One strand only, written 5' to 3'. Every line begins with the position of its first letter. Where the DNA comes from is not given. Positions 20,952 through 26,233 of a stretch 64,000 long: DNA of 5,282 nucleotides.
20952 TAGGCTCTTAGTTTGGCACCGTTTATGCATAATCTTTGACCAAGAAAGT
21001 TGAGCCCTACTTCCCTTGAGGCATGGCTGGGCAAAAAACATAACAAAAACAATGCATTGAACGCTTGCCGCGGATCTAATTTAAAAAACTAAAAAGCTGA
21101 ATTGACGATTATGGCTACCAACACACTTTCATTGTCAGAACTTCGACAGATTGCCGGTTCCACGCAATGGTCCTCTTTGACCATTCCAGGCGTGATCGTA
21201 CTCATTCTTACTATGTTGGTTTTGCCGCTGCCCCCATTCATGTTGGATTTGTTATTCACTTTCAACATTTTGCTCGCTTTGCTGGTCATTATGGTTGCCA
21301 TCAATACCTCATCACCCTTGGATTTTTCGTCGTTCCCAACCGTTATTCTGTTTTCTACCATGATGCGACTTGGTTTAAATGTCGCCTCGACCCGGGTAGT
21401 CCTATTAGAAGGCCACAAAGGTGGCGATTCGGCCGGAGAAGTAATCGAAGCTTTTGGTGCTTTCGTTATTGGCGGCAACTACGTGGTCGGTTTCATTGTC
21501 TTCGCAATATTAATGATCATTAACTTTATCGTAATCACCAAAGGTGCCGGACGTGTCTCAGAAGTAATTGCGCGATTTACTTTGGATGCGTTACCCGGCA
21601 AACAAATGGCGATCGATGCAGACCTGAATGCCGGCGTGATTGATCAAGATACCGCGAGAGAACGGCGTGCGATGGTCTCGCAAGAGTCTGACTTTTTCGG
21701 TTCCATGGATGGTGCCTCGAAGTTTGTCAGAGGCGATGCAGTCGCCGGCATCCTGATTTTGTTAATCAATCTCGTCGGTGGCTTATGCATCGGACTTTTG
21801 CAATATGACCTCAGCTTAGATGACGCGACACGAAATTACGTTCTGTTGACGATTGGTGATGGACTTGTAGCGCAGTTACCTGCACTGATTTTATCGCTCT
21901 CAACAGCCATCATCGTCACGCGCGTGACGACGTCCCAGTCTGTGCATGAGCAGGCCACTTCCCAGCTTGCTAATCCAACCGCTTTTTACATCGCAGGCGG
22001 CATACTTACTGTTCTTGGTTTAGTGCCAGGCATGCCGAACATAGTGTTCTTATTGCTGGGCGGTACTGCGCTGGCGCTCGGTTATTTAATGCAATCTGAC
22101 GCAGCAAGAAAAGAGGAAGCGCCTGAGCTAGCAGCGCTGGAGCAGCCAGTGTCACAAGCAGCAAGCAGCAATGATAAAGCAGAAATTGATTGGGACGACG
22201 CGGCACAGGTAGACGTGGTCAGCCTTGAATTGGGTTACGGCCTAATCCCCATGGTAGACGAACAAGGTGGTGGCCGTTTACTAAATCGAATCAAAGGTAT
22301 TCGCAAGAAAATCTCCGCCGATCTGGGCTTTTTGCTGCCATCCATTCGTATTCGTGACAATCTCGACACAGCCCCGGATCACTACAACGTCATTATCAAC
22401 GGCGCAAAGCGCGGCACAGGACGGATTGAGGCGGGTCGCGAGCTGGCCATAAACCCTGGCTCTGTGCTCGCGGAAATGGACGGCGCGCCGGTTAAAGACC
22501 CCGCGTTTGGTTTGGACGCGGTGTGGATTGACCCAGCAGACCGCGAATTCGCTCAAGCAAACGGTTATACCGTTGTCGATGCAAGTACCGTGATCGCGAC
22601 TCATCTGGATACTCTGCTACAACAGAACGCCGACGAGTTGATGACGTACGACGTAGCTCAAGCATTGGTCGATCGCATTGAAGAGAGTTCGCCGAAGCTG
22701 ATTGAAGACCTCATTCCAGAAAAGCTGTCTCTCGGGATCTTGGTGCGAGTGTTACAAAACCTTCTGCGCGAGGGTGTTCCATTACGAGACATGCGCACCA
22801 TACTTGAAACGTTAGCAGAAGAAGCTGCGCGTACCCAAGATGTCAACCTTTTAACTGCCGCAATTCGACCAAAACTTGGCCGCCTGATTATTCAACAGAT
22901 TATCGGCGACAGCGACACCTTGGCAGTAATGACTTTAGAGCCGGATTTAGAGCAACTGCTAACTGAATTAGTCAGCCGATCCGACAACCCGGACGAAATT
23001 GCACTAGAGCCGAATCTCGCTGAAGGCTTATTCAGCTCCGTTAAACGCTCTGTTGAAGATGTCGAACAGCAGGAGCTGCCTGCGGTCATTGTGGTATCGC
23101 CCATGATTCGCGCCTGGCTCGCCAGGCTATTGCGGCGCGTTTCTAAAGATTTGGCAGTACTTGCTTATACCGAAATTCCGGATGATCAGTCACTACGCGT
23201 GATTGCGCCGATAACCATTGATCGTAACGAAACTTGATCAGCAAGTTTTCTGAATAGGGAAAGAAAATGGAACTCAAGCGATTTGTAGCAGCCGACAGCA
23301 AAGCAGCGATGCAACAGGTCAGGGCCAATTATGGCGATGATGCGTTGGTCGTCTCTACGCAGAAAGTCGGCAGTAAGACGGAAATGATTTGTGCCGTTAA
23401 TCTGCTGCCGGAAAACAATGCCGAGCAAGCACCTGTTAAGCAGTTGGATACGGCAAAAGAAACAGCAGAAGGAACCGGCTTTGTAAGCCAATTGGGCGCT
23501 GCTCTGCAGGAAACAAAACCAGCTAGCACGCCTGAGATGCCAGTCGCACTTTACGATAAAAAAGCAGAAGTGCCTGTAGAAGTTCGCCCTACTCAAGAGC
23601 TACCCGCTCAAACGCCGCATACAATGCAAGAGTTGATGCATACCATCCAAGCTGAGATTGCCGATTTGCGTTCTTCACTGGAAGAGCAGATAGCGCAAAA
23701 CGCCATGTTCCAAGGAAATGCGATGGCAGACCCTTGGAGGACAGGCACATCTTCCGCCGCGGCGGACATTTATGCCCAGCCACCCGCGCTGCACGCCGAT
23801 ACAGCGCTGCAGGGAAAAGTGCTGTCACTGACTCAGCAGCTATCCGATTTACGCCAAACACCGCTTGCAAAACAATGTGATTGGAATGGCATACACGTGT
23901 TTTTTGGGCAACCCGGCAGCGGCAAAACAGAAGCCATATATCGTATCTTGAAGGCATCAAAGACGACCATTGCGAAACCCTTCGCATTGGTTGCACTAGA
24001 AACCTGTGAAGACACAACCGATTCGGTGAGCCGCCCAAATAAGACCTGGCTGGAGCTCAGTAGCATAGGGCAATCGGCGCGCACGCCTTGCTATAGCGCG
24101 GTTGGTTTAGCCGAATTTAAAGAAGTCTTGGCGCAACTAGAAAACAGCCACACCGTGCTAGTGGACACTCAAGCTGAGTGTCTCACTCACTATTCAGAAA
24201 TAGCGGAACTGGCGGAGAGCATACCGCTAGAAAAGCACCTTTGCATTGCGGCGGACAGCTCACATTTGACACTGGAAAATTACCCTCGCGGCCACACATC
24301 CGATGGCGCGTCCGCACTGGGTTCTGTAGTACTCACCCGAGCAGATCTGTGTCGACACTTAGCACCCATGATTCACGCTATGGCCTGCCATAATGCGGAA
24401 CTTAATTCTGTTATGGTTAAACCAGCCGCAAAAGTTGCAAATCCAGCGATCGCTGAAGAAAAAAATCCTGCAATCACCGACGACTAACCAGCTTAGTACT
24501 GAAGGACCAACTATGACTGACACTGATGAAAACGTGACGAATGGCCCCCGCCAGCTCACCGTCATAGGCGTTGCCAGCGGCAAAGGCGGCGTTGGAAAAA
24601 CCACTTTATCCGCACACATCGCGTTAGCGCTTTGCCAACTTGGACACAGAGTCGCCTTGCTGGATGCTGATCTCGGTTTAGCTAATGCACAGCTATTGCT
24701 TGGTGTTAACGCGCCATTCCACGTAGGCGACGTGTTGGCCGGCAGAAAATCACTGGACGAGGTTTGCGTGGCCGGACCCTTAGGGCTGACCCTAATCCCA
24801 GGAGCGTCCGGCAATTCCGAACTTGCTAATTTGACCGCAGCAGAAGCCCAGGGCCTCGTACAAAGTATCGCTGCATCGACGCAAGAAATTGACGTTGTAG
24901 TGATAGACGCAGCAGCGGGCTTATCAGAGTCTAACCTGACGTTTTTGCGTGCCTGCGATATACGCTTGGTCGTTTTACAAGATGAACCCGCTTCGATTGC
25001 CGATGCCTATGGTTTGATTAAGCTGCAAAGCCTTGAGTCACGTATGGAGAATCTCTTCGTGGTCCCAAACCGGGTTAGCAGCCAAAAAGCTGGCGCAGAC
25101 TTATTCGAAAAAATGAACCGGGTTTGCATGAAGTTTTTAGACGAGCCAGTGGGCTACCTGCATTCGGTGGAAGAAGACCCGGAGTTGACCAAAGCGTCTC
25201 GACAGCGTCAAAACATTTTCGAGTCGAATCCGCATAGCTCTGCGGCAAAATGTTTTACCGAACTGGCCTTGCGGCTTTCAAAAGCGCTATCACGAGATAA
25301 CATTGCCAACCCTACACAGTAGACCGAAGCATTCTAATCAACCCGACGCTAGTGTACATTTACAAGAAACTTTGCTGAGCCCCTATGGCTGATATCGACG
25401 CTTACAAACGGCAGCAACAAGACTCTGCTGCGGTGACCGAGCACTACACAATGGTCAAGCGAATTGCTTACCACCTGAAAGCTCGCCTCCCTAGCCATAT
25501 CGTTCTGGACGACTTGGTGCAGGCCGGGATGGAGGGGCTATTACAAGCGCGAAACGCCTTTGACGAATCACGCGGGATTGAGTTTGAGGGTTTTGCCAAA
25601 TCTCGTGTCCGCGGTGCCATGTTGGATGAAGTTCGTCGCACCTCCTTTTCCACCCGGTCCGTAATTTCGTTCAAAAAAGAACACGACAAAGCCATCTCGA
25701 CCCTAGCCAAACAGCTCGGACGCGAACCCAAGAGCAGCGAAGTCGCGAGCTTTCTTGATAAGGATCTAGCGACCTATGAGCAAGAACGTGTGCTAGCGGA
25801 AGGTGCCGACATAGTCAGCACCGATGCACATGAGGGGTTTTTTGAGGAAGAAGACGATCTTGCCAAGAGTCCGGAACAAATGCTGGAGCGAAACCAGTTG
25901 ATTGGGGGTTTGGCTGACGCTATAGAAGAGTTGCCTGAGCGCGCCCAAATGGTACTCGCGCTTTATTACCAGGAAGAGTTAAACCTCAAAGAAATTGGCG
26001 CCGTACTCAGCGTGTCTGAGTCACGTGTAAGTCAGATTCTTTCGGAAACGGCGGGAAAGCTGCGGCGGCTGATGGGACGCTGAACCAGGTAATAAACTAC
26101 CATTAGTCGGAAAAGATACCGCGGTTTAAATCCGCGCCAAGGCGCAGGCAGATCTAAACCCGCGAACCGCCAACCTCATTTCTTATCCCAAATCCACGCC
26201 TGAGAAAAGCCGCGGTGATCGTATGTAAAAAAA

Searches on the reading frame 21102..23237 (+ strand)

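Call 6: search_protein_families(library=ncbifam, proteins=[window:21102-23237:+], max_evalue=0.01)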
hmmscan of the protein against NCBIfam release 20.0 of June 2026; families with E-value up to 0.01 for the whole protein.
window:21102-23237:+ (711 aa): 5 families
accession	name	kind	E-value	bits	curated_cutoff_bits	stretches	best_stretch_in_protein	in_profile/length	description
TIGR01398.1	FlhA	equivalog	2.4e-255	849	772.1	1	25-702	3-676/678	flagellar biosynthesis protein FlhA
TIGR01399.1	hrcV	equivalog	4.2e-177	590.6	692.25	1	27-702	6-675/677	type III secretion system export apparatus subunit SctV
NF011865.0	PRK15337.1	equivalog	4.5e-148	494.6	800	1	26-703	15-685/686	EscV/YscV/HrcV family type III secretion system export apparatus protein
NF009363.0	PRK12720.1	equivalog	2.4e-138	462.5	993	1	29-707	22-674/683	EscV/YscV/HrcV family type III secretion system export apparatus protein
NF004571.0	PRK05910.1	equivalog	7.2e-76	255.9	670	2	23-338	10-312/584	type III secretion system protein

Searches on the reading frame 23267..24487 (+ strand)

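Call 6: search_protein_families(library=ncbifam, proteins=[window:23267-24487:+], max_evalue=0.01)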
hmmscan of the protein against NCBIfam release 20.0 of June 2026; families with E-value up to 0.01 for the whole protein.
window:23267-24487:+ (406 aa): 4 families
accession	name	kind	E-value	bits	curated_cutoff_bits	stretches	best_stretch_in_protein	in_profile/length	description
TIGR03499.1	FlhF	equivalog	7.3e-19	68.8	174.15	1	1-225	1-216/286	flagellar biosynthesis GTPase FlhF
NF011312.0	PRK14723.1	equivalog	3.6e-12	45.6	951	1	1-158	1-127/768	flagellar biosynthesis regulator FlhF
NF011310.0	PRK14721.1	equivalog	9.9e-05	21.7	725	1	1-360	1-337/423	flagellar biosynthesis regulator FlhF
NF041000.1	ATPase_ComGA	equivalog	0.0069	15.4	300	0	200-234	120-155/267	competence type IV pilus ATPase ComGA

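Call 30: search_protein_families(library=pfam, proteins=[window:23267-24487:+], max_evalue=1)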
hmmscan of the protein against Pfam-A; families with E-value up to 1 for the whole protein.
window:23267-24487:+ (406 aa): 6 families
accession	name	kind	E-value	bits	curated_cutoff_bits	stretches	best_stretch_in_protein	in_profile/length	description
PF01443.25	Viral_helicase1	-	0.034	14.4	21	1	211-261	2-41/228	Viral superfamily 1 RNA helicase core domain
PF20570.3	DUF6779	-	0.043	14.9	28.1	1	105-147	55-96/108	Domain of unknown function (DUF6779)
PF00448.28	SRP54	-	0.056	13.5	22.7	1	209-360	3-151/196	SRP54-type protein, GTPase domain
PF13401.12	AAA_22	-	0.065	14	27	1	208-234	6-32/130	AAA domain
PF22527.2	DEXQc_Suv3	-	0.14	12.1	27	1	209-253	15-60/154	DEXQ-box helicase domain of Suv3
PF13521.12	AAA_28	-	0.18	12.4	27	1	211-323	3-103/164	AAA domain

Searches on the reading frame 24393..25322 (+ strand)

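Call 6: search_protein_families(library=ncbifam, proteins=[window:24393-25322:+], max_evalue=0.01)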
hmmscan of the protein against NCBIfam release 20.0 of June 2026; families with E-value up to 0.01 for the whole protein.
window:24393-25322:+ (309 aa): 31 families (the best 25 are shown)
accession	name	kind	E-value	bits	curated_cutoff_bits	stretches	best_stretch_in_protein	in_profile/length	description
TIGR01969.1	minD_arch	subfamily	9e-42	143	201.75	1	57-298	2-233/251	cell division ATPase MinD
TIGR01968.1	minD_bact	equivalog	1.7e-26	93.1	212.9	1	57-296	3-237/261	septum site-determining protein MinD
TIGR03371.1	cellulose_yhjQ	equivalog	1.7e-20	73.6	157.85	1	56-296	2-242/246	cellulose biosynthesis protein BcsQ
NF041546.1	ParA_partition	equivalog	7.2e-19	68.1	180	2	57-93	1-37/203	ParA family partition ATPase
NF008079.0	PRK10818.1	equivalog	4.6e-14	52.4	508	1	57-217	4-165/270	septum site-determining protein MinD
NF047398.1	AAA_KGGVGR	domain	8.5e-12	45.8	90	1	57-94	4-41/190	KGGVGR-motif variant AAA ATPase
NF041136.1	MrpORP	equivalog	4.9e-11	42.5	450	1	57-106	7-56/365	iron-sulfur cluster carrier protein MrpORP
TIGR03815.1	CpaE_hom_Actino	equivalog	2.3e-10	40.1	154.45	2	49-93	105-149/340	septum site-determining protein Ssd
NF008669.0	PRK11670.1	equivalog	4e-09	35.8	348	1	56-104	108-156/369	iron-sulfur cluster carrier protein ApbC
TIGR03029.1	EpsG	equivalog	5e-09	35.7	313.8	1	56-206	104-254/274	chain length determinant protein tyrosine kinase EpsG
NF040564.1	SCO2523_fam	equivalog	5e-08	32.6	200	1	131-187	96-151/305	SCO2523 family variant P-loop protein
TIGR03018.1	pepcterm_TyrKin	hypoth_equivalog_domain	1.1e-07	31.4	230.65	1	55-201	35-185/207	XrtA-associated tyrosine autokinase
NF010259.0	PRK13705.1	equivalog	2.6e-07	30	725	1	55-111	106-162/388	plasmid-partitioning protein SopA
TIGR01007.1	eps_fam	subfamily_domain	6e-07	29.2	108.05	1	53-174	15-136/204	polysaccharide biosynthesis tyrosine autokinase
TIGR00345.1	GET3_arsA_TRC40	subfamily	7.2e-07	29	135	1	62-93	3-34/299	TRC40/GET3/ArsA family transport-energizing ATPase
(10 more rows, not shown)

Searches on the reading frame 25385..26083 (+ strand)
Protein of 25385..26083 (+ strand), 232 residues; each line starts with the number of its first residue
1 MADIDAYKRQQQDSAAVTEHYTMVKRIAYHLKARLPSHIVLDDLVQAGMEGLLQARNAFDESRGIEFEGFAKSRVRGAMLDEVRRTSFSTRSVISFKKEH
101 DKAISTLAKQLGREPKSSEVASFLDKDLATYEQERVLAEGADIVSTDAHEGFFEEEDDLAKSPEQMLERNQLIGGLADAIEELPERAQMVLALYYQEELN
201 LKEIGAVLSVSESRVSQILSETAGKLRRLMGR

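Call 6: search_protein_families(library=ncbifam, proteins=[window:25385-26083:+], max_evalue=0.01)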
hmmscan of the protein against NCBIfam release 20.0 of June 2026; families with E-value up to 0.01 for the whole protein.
window:25385-26083:+ (232 aa): 73 families (the best 25 are shown)
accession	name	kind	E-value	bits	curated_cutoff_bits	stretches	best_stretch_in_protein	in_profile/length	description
NF005413.0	PRK06986.1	subfamily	2.5e-69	233.8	201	1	6-230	6-236/241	RNA polymerase sigma factor FliA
TIGR02479.1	FliA_WhiG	subfamily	2e-64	217.4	189.6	1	17-230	2-223/224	FliA/WhiG family RNA polymerase sigma factor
NF004935.0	PRK06288.1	equivalog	6.7e-44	150.5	343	1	16-228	38-260/270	RNA polymerase sigma factor WhiG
NF005809.0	PRK07670.1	equivalog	8.8e-39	133.5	326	1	9-231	20-251/255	FliA/WhiG family RNA polymerase sigma factor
NF004572.0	PRK05911.1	equivalog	4.1e-35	121.4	378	1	17-228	29-251/257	RNA polymerase sigma factor sigma-28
NF009091.0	PRK12427.1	equivalog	6.1e-30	104.6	339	1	11-229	15-230/233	FliA/WhiG family RNA polymerase sigma factor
TIGR02937.1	sigma70-ECF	superfamily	2.3e-29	102.1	42.9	1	16-229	6-164/165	sigma-70 family RNA polymerase sigma factor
TIGR02980.1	SigBFG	subfamily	8.5e-22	78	234.35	1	13-229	5-225/227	SigB/SigF/SigG family RNA polymerase sigma factor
NF005644.0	PRK07408.1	subfamily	1.1e-18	67.9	261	1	17-230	33-253/258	RNA polymerase sigma factor SigF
NF005514.0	PRK07122.1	subfamily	1.2e-18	67.2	372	1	7-228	36-261/264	RNA polymerase sigma factor SigF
TIGR02997.1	Sig70-cyanoRpoD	subfamily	4.5e-16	59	384.5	1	38-227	98-298/298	RNA polymerase sigma factor, RpoD/SigA family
TIGR02394.1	rpoS_proteo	equivalog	5.9e-14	52.2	378.7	1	23-231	58-275/285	RNA polymerase sigma factor RpoS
TIGR02941.1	Sigma_B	equivalog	1.2e-13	51.1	315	1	16-228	34-251/255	RNA polymerase sigma factor SigB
NF004615.0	PRK05949.1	subfamily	2e-12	46.7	530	1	39-228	116-316/327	RNA polymerase sigma factor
NF004052.0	PRK05572.1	subfamily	5.3e-12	45.8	311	1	40-220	58-240/252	SigF/SigG family RNA polymerase sporulation sigma factor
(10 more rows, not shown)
